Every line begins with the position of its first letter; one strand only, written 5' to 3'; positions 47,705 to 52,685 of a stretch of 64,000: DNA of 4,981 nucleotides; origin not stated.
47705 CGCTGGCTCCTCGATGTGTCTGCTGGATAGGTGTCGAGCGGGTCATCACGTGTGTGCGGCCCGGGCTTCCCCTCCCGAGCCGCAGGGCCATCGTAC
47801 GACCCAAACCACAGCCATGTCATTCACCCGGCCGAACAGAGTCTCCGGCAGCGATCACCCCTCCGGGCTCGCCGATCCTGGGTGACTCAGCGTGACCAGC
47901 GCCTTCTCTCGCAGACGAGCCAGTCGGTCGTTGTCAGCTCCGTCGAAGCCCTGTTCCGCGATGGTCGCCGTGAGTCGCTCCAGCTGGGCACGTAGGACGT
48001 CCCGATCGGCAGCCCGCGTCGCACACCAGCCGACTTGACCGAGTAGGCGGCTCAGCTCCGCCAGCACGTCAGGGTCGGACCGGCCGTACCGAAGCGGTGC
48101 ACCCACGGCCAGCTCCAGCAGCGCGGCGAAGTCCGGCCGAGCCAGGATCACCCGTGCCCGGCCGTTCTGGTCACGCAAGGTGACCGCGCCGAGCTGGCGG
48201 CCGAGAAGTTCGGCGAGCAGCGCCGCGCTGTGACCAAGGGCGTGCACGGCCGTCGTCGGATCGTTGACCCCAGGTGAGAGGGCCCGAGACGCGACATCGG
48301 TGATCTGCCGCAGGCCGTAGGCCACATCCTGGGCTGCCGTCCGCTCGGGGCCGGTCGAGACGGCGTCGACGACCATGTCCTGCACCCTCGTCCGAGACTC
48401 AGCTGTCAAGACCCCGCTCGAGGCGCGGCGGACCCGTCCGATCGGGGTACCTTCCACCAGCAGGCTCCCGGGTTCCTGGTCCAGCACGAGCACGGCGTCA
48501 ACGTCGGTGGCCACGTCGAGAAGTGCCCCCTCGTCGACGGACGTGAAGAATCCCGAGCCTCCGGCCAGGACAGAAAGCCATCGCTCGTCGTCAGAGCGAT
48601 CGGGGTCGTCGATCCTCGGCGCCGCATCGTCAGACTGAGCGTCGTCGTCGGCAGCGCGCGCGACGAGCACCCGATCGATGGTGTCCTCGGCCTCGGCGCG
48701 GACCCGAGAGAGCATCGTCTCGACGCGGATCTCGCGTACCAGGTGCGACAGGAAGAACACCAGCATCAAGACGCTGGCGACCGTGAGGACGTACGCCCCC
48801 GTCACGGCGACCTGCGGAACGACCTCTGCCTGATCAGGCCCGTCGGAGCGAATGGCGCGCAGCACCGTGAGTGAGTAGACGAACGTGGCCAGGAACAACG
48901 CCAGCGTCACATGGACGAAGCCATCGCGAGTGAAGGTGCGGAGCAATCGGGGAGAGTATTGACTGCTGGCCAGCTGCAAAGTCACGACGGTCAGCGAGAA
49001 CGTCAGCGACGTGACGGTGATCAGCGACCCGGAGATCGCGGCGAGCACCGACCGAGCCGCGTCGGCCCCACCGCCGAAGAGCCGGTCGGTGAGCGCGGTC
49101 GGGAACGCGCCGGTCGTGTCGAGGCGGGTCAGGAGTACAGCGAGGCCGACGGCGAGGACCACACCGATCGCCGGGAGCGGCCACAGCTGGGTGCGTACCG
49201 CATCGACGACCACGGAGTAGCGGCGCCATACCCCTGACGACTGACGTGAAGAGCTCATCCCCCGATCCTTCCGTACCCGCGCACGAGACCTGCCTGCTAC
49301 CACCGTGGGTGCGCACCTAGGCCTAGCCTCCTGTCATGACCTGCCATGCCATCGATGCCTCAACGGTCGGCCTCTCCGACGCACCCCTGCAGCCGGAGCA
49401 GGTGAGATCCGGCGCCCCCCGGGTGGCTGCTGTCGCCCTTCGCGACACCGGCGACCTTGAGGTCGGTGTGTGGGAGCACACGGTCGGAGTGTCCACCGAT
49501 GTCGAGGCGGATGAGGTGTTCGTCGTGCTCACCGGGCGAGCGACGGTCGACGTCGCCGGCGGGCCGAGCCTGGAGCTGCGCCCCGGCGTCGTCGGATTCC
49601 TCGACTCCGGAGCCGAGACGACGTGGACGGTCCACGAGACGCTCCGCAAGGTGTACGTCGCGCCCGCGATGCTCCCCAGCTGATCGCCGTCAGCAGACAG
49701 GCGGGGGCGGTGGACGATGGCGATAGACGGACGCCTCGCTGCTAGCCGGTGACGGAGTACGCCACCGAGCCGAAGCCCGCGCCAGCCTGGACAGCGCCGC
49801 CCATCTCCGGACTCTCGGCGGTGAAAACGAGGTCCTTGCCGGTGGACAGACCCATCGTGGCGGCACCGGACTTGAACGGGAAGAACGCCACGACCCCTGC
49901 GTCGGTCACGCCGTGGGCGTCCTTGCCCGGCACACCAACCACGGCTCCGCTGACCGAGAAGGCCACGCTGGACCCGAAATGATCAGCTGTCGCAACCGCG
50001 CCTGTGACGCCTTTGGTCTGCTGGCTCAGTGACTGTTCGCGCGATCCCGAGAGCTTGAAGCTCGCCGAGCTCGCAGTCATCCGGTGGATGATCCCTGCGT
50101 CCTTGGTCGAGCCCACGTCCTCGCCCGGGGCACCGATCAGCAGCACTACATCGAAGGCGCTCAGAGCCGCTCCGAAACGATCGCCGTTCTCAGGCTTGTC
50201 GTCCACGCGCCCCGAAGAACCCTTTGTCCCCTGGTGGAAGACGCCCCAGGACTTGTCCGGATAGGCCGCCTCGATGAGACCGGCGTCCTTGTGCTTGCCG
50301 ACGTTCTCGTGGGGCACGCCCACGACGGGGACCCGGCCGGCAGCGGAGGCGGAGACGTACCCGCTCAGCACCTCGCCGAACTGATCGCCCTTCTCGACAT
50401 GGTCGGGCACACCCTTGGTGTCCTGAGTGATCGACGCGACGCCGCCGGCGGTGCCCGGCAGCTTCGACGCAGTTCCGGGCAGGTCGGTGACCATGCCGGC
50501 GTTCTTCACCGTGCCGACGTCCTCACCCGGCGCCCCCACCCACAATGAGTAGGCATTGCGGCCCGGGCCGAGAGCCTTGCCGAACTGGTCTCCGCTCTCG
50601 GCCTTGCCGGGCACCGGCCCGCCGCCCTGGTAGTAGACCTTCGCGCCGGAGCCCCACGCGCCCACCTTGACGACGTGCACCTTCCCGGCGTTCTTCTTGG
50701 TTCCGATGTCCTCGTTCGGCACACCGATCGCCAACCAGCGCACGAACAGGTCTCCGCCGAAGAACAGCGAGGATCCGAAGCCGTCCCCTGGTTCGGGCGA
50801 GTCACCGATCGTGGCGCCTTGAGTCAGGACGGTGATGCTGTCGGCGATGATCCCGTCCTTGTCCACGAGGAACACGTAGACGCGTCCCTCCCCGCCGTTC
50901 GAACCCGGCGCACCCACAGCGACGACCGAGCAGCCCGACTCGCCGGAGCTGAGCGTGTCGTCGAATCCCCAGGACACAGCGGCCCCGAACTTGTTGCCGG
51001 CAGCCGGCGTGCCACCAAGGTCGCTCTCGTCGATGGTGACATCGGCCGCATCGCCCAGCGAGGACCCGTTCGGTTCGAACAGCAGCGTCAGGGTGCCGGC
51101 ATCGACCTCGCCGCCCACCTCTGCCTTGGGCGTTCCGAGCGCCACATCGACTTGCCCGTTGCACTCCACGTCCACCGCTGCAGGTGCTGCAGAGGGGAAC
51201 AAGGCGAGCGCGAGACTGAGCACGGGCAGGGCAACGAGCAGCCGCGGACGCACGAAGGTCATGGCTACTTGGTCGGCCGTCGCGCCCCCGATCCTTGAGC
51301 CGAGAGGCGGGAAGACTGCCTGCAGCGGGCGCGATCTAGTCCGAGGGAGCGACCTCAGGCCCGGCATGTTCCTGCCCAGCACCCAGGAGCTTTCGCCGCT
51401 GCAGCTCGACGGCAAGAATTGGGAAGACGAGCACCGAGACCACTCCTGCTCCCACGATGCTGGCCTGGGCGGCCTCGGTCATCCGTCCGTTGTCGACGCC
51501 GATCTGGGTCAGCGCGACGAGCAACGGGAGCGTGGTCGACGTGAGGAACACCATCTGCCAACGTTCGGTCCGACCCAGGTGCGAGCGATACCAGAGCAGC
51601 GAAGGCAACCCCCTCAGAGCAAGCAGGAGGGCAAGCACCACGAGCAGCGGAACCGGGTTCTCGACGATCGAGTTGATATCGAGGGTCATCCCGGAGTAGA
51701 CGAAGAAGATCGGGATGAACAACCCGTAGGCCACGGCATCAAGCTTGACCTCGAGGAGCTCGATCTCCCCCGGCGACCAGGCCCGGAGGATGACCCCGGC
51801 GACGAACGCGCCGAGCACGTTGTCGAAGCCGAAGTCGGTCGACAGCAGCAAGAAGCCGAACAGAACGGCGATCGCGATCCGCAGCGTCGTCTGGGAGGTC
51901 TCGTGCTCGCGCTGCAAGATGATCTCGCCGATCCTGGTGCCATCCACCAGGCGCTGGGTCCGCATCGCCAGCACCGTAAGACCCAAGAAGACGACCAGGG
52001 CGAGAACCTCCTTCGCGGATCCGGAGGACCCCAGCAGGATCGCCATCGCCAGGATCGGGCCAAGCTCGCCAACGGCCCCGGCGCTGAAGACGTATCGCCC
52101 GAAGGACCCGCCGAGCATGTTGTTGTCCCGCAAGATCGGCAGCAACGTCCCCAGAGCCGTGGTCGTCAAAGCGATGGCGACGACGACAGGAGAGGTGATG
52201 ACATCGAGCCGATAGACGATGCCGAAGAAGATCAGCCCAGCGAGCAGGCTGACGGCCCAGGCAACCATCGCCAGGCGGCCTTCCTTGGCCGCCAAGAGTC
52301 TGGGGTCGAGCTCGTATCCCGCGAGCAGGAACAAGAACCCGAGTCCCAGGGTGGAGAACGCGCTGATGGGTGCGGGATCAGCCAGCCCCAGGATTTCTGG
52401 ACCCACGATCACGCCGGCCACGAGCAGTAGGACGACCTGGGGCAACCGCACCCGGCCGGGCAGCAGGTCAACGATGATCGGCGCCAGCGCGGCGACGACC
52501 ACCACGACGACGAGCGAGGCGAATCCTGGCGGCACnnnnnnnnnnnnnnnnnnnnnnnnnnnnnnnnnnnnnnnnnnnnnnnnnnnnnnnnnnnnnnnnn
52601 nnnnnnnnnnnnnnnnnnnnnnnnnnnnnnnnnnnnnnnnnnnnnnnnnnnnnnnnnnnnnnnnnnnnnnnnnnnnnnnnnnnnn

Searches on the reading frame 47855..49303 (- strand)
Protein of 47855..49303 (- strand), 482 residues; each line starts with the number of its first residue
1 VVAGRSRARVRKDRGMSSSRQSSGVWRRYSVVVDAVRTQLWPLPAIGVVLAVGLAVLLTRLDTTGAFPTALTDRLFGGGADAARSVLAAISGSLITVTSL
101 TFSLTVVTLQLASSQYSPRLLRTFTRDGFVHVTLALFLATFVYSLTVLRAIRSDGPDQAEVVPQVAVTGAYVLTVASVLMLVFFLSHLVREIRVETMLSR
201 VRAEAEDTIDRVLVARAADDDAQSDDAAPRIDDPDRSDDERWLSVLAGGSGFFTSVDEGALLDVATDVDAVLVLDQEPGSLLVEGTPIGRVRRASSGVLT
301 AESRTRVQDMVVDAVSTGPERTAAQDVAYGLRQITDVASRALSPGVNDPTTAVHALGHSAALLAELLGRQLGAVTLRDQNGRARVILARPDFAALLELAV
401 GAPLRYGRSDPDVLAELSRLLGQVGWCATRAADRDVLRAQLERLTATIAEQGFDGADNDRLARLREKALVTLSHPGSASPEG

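Call 17: search_protein_families(library=pfam, proteins=[window:47855-49303:-], max_evalue=0.001)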
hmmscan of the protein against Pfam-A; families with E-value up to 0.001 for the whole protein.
window:47855-49303:- (482 aa): 1 family
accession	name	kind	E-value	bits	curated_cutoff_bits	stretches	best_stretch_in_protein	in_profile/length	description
PF10011.15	DUF2254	-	5e-109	364.9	28.8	1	37-421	1-366/368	Predicted membrane protein (DUF2254)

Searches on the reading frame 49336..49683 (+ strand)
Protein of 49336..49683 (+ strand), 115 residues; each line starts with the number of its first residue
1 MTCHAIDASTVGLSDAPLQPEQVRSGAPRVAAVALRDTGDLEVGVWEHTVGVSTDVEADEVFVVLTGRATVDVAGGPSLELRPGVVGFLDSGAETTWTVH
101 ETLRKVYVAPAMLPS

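Call 17: search_protein_families(library=pfam, proteins=[window:49336-49683:+], max_evalue=0.001)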
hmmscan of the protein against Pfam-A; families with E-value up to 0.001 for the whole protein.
window:49336-49683:+ (115 aa): 1 family
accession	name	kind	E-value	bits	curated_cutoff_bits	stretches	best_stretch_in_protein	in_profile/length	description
PF05899.18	Cupin_3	-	1.2e-13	50.9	23.5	1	39-107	5-74/74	EutQ-like cupin domain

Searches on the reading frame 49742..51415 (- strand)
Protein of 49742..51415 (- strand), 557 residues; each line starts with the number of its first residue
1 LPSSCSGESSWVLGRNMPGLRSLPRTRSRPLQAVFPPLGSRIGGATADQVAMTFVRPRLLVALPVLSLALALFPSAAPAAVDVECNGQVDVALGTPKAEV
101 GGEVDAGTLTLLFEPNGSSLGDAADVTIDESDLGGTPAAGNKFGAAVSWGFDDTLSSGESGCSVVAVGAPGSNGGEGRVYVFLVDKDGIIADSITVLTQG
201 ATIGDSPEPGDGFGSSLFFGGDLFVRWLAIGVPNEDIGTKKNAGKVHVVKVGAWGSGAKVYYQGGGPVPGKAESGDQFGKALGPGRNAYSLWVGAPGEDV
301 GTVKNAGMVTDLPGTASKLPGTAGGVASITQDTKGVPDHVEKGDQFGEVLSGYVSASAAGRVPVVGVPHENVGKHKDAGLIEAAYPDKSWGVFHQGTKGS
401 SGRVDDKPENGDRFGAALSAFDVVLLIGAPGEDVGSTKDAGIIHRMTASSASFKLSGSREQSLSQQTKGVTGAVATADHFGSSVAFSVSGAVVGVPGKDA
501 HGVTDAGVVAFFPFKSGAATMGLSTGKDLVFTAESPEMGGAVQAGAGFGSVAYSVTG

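Call 17: search_protein_families(library=pfam, proteins=[window:49742-51415:-], max_evalue=0.001)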
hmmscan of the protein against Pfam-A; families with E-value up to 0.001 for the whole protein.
window:49742-51415:- (557 aa): 2 families
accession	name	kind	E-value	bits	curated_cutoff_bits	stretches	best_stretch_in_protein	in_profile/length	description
PF14312.12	FG-GAP_2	-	6.5e-08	33.1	23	1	474-507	12-44/49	FG-GAP repeat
PF01839.29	FG-GAP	-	1.5e-06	28.4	22.1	0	165-182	18-37/37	FG-GAP repeat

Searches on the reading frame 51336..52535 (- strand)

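Call 38: search_protein_families(library=pfam, proteins=[window:51336-52535:-], max_evalue=0.0001)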
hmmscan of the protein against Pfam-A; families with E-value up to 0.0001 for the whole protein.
window:51336-52535:- (399 aa): 1 family
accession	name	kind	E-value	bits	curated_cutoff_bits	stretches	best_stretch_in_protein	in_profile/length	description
PF00999.27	Na_H_Exchanger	-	3.6e-43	148.3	26.2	1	13-374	2-373/375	Sodium/hydrogen exchanger, transmembrane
